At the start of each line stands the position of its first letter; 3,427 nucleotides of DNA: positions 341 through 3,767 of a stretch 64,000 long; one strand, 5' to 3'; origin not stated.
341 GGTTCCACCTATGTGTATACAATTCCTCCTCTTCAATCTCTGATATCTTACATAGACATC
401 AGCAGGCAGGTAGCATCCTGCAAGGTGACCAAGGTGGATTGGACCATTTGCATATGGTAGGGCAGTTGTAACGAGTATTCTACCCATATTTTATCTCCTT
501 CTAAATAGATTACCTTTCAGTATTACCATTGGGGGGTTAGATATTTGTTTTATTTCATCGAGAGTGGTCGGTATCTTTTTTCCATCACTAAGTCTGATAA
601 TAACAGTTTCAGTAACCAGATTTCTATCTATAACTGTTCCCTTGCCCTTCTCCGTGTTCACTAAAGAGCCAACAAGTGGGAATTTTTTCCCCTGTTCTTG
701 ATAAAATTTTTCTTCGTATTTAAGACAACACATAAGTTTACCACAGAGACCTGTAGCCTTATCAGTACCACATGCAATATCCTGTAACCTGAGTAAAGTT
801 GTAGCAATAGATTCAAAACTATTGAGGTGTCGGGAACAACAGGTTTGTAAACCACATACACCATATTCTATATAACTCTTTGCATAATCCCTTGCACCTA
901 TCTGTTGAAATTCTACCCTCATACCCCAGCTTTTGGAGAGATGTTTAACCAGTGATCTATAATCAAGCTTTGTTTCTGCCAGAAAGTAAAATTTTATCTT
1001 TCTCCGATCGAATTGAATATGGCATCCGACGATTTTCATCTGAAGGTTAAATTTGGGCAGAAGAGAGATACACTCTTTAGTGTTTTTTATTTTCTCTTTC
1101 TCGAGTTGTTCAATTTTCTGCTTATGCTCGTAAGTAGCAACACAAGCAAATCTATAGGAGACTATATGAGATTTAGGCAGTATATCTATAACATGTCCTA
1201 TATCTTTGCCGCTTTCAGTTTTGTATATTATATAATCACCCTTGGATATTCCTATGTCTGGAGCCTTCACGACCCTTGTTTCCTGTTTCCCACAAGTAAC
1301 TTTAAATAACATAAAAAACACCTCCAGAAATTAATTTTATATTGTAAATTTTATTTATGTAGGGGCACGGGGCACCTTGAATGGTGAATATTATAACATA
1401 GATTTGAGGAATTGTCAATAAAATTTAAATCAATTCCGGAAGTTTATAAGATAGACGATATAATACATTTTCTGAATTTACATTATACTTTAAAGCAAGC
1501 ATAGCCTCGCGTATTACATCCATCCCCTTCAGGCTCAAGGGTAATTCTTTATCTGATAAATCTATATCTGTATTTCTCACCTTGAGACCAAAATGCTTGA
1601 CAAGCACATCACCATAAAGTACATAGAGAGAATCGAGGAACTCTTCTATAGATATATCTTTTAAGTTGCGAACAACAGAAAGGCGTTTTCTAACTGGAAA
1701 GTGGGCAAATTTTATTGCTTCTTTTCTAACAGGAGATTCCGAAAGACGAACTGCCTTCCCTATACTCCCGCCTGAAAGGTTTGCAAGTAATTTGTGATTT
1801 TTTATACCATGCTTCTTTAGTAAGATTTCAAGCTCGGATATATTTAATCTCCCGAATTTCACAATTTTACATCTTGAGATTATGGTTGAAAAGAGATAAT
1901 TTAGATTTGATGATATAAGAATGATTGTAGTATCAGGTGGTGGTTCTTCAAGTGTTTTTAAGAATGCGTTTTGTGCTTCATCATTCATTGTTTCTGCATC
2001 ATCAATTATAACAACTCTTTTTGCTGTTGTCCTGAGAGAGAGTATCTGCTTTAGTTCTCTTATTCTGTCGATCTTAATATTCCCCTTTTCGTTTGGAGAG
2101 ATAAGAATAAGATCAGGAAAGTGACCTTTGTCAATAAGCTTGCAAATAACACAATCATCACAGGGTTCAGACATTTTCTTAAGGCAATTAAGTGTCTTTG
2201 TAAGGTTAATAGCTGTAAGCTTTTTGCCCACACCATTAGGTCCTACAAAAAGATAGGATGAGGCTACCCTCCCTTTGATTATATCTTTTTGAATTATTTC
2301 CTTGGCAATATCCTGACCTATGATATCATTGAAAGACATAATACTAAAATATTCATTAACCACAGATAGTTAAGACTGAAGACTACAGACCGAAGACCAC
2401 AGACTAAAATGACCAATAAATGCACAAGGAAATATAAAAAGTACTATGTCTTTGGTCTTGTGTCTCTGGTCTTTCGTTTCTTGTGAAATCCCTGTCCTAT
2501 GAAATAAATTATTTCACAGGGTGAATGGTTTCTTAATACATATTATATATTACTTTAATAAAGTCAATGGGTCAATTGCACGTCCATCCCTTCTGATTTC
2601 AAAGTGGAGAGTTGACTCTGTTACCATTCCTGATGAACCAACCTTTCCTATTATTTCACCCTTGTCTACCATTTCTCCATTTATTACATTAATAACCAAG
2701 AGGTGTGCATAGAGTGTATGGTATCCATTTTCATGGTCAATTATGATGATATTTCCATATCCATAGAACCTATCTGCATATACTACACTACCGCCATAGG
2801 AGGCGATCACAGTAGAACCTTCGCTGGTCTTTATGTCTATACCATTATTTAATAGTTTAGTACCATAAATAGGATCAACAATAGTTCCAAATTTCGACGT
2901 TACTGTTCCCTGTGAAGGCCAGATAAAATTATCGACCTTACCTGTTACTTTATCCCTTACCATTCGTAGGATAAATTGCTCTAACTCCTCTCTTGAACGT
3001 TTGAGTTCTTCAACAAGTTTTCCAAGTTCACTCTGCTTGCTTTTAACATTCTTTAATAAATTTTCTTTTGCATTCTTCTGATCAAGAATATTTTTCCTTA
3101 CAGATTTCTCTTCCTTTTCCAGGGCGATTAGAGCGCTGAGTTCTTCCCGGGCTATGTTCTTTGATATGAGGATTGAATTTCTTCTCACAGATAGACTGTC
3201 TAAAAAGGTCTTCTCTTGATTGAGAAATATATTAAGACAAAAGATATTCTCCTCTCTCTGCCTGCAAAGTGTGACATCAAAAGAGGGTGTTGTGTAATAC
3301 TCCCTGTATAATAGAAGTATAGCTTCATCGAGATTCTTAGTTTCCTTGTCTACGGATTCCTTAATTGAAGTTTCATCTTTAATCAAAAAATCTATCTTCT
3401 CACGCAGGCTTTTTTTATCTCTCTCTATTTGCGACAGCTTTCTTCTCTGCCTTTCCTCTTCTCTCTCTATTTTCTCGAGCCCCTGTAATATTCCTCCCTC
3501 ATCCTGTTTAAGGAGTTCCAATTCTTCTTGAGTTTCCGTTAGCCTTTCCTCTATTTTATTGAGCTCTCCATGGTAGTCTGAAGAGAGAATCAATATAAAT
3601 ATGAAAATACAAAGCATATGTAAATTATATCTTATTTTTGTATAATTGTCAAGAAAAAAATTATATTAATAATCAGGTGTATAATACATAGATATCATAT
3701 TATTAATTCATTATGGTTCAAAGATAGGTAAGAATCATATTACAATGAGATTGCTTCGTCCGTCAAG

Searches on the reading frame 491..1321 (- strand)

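Call 22: search_protein_families(library=pfam, proteins=[window:491-1321:-])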
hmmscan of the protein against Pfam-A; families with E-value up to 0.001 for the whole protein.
window:491-1321:- (276 aa): 1 family
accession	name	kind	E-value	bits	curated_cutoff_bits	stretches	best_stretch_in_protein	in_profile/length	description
PF04468.17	PSP1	-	1e-18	67.8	27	1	61-141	6-86/86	PSP1 C-terminal conserved region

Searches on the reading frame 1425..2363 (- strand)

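Call 22: search_protein_families(library=pfam, proteins=[window:1425-2363:-])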
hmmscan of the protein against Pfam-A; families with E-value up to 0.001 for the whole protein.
window:1425-2363:- (312 aa): 2 families
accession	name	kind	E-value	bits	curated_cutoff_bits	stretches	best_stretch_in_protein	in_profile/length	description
PF13177.12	DNA_pol3_delta2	-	5.1e-48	163.5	27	1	17-172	2-159/161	DNA polymerase III, delta subunit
PF00004.35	AAA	-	5e-05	24.2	21.2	1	37-167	1-125/131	ATPase family associated with various cellular activities (AAA)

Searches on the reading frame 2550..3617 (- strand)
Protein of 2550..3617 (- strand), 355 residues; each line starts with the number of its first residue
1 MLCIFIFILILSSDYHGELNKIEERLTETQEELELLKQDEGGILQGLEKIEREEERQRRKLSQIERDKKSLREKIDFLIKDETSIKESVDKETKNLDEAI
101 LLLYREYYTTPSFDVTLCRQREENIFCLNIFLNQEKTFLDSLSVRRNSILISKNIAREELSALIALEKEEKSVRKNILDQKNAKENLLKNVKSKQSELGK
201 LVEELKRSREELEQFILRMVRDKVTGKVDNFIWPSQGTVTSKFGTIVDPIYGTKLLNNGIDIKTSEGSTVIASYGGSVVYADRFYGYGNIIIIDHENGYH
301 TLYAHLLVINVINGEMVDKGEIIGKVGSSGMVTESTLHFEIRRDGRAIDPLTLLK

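Call 22: search_protein_families(library=pfam, proteins=[window:2550-3617:-])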
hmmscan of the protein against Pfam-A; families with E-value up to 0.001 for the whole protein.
window:2550-3617:- (355 aa): 1 family
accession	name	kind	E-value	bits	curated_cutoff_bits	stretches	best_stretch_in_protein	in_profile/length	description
PF01551.29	Peptidase_M23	-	2.7e-30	104.8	28.7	1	257-350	3-96/96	Peptidase family M23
